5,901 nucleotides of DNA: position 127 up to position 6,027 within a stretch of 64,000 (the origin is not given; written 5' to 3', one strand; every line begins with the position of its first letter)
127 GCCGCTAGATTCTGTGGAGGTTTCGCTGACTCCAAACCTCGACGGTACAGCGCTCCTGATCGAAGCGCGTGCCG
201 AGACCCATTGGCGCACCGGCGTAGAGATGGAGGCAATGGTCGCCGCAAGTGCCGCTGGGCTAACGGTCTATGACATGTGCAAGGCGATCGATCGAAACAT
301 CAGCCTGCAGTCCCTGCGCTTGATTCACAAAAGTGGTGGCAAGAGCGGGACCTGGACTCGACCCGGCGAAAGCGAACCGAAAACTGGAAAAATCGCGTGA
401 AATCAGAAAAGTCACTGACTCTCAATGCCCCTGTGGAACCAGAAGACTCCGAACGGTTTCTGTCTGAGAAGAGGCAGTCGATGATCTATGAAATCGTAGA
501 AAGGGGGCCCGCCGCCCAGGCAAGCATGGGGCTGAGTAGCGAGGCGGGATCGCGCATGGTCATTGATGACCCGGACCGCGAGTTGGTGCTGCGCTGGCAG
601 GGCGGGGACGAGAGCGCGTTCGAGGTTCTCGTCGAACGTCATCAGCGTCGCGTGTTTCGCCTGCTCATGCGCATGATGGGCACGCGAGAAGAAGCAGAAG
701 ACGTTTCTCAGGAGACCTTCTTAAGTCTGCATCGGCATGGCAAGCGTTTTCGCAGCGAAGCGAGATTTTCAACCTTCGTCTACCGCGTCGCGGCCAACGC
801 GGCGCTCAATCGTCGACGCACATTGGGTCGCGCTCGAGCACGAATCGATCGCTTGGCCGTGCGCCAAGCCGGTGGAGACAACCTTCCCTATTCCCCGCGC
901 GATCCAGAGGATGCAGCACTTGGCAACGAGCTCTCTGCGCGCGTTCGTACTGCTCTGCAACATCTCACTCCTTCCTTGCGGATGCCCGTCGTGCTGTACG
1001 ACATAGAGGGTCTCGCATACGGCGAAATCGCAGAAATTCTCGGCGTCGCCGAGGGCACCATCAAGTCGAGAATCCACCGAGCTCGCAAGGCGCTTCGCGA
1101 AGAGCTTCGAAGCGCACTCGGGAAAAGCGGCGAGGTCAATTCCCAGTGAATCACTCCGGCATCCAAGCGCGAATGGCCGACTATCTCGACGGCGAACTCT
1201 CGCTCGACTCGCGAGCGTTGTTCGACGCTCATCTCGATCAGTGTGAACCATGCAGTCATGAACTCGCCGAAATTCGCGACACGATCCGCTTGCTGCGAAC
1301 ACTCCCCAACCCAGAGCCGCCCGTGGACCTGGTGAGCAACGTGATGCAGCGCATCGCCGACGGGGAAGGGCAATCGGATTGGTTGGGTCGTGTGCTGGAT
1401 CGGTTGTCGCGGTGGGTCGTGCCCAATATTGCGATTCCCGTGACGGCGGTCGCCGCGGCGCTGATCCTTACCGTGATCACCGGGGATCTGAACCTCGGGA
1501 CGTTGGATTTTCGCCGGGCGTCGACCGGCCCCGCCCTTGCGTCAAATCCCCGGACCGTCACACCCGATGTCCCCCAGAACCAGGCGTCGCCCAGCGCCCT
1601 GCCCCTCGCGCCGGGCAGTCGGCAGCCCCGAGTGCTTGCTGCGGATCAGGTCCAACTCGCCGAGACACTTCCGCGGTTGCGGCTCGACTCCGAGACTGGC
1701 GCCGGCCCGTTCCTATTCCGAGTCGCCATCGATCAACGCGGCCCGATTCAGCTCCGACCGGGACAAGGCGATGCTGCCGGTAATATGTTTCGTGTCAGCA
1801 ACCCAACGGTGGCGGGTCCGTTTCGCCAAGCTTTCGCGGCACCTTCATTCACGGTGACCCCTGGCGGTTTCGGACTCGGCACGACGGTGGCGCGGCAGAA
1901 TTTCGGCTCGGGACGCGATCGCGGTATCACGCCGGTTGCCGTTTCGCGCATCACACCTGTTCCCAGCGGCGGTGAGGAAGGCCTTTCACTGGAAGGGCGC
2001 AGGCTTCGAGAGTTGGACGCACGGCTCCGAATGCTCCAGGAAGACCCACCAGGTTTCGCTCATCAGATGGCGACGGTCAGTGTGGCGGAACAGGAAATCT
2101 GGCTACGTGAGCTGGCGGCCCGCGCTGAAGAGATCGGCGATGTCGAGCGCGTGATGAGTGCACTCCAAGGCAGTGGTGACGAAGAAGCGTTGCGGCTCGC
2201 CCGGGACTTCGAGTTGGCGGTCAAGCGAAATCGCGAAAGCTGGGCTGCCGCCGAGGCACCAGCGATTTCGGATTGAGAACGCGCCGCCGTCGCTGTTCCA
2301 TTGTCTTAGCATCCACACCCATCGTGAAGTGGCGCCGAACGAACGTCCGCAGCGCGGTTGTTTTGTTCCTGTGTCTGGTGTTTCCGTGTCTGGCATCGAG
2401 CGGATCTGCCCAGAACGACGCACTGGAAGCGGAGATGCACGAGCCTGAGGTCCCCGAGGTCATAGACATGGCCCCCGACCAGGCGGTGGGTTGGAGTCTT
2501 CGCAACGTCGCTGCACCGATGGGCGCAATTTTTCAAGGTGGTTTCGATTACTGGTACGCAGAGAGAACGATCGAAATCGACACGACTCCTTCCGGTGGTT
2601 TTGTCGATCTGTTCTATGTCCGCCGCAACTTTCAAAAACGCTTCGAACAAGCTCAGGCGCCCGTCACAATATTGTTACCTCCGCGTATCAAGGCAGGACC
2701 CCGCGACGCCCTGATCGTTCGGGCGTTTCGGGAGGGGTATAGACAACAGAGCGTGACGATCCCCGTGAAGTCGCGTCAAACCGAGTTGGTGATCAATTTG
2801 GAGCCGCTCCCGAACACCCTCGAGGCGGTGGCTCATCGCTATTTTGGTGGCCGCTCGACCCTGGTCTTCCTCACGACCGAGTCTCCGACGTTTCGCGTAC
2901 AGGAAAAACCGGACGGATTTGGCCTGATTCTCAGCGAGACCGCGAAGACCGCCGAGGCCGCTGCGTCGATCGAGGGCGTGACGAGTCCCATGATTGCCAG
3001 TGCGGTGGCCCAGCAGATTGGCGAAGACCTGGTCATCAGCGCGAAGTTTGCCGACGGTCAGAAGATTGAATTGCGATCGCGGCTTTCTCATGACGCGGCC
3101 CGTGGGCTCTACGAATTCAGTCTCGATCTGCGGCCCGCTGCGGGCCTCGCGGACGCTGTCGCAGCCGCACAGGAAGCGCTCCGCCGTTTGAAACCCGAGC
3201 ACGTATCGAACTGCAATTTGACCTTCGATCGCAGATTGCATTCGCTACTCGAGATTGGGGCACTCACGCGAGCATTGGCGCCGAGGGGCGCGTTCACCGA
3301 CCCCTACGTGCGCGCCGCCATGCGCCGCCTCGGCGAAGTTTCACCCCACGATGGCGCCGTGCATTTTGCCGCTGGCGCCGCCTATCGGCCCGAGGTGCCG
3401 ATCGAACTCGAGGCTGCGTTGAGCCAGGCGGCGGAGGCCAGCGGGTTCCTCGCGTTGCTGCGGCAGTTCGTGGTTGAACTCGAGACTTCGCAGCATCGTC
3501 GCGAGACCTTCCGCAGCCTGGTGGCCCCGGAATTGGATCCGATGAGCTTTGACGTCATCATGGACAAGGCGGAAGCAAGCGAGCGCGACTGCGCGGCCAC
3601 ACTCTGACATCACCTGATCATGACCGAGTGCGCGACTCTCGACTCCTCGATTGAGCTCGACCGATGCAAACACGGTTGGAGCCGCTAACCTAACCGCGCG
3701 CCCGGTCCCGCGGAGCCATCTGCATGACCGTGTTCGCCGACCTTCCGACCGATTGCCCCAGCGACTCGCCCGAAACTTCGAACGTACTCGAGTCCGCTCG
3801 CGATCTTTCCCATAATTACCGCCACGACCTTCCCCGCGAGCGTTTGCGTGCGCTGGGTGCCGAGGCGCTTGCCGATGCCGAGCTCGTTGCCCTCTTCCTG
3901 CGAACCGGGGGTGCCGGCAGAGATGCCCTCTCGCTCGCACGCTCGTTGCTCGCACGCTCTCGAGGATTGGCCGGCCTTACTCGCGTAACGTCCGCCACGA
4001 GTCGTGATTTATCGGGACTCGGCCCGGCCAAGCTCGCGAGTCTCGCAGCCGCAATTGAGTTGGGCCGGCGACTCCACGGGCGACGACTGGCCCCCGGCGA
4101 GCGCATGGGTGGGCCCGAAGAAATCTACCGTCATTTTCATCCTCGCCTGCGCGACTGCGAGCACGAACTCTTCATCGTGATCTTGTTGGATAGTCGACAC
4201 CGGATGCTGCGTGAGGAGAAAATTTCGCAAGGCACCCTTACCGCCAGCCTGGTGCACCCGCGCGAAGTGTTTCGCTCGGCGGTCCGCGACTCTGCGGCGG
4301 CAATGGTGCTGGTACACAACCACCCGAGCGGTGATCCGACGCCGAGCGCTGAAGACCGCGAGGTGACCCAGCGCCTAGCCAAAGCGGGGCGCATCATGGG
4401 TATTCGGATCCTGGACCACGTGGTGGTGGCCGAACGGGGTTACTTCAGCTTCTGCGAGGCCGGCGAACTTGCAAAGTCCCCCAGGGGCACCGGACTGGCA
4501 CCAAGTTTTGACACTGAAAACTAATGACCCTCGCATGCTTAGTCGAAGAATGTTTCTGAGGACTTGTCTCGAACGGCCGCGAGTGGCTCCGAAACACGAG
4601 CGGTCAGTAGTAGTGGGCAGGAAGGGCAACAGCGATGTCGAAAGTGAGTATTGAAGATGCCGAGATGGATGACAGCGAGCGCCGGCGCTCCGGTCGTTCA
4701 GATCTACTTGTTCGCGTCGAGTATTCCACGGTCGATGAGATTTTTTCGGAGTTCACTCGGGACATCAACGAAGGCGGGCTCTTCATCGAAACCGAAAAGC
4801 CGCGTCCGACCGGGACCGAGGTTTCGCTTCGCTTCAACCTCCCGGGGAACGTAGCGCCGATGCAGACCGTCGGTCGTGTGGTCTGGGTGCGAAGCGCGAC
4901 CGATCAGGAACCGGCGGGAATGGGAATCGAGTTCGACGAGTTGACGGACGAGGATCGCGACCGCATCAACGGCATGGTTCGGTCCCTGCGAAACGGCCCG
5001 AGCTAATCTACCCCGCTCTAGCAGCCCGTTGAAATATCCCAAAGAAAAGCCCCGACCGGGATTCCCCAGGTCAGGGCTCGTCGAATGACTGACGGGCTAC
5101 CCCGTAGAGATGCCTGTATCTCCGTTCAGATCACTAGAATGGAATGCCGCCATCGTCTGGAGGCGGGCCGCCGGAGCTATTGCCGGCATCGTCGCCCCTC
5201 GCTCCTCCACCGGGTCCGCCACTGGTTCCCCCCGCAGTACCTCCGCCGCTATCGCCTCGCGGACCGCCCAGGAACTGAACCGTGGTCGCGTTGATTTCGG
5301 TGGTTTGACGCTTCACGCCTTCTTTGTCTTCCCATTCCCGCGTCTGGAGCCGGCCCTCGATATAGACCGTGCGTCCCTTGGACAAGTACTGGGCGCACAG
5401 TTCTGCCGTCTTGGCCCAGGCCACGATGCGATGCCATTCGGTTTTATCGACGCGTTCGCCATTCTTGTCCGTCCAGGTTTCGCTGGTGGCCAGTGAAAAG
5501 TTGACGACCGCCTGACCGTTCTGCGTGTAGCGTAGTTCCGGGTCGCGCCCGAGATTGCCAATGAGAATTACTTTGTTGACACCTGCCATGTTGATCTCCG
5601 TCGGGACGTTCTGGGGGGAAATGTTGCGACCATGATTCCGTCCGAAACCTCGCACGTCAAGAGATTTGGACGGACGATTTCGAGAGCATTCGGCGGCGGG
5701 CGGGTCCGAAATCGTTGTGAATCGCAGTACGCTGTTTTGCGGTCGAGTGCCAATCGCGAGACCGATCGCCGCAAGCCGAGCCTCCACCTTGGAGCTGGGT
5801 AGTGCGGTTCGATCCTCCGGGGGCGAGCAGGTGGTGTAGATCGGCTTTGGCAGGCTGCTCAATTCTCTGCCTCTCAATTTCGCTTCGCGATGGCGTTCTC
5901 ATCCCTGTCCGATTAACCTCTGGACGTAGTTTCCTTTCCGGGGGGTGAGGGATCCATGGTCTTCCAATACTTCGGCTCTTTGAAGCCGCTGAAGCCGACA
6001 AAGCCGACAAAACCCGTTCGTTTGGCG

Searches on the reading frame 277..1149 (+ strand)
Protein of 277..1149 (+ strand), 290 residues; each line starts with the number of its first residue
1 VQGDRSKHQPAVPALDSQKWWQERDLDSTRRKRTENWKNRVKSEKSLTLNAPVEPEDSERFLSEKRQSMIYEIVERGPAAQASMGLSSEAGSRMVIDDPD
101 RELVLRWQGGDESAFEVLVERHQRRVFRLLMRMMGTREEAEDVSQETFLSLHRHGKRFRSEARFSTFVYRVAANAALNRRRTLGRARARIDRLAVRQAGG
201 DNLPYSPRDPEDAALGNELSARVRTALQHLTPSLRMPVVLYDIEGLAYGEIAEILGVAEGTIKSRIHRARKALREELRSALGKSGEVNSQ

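Call 47: search_protein_families(library=pfam, max_evalue=0.000001, proteins=[window:277-1149:+])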
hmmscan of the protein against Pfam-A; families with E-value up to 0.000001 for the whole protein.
window:277-1149:+ (290 aa): 3 families
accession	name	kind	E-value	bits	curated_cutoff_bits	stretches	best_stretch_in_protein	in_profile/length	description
PF04542.20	Sigma70_r2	-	2.3e-18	66.2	24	1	118-185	1-70/71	Sigma-70 region 2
PF08281.18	Sigma70_r4_2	-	3.6e-17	62.2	25.7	1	222-273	3-54/54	Sigma-70, region 4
PF04545.22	Sigma70_r4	-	3.1e-12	46.2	24.1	1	226-275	1-50/50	Sigma-70, region 4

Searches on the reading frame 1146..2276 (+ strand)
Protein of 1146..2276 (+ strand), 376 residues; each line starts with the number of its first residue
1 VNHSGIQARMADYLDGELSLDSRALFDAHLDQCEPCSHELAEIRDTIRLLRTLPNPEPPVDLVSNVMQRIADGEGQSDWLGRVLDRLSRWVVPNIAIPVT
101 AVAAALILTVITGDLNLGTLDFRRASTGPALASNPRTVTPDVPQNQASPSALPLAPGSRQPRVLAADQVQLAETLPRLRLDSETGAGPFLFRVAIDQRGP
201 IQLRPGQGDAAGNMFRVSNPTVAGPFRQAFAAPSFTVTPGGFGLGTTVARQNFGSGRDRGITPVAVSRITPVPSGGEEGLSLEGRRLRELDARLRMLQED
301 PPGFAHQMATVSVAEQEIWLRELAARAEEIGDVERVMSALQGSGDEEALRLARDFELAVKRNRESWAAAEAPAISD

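Call 21: search_protein_families(library=pfam, max_evalue=0.000001, proteins=[window:1146-2276:+])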
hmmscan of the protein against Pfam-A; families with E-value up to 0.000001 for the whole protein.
window:1146-2276:+ (376 aa): 1 family
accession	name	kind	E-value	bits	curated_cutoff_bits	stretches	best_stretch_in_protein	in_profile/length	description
PF13490.11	zf-HC2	-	8.8e-11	42.1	22.2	1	6-36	4-34/35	Putative zinc-finger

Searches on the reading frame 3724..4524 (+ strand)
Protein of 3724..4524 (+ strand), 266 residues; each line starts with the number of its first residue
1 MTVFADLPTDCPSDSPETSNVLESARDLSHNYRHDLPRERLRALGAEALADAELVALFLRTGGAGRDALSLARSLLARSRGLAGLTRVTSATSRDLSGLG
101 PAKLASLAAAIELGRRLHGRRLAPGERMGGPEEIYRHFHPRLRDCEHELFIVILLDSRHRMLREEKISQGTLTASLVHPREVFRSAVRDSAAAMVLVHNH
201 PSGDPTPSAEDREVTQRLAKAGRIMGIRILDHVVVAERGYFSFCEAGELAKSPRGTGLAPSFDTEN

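Call 21: search_protein_families(library=pfam, max_evalue=0.000001, proteins=[window:3724-4524:+])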
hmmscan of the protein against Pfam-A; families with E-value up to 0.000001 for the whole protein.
window:3724-4524:+ (266 aa): 2 families
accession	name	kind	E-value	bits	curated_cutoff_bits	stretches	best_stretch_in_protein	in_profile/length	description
PF04002.20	RadC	-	1.4e-45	154.5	22.1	1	131-246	4-119/121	RadC-like JAB domain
PF20582.4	UPF0758_N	-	1.2e-17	64.2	27.1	1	34-104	7-76/77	UPF0758 N-terminal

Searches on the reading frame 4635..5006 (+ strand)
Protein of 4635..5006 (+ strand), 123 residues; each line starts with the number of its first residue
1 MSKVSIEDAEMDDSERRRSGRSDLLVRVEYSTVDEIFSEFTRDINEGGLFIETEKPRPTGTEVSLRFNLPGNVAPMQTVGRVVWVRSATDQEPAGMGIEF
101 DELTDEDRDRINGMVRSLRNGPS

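Call 21: search_protein_families(library=pfam, max_evalue=0.000001, proteins=[window:4635-5006:+])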
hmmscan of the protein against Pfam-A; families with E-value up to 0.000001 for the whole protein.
window:4635-5006:+ (123 aa): 1 family
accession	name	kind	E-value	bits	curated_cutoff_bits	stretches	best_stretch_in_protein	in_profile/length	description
PF07238.19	PilZ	-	3.2e-17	63.1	22.5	1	15-115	1-100/102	PilZ domain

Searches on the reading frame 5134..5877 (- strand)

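Call 21: search_protein_families(library=pfam, max_evalue=0.000001, proteins=[window:5134-5877:-])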
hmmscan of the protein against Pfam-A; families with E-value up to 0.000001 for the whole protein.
window:5134-5877:- (247 aa): 1 family
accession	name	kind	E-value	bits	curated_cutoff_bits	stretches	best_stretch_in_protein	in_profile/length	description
PF00436.31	SSB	-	1.5e-42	144.3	26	1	100-203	1-104/104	Single-strand binding protein family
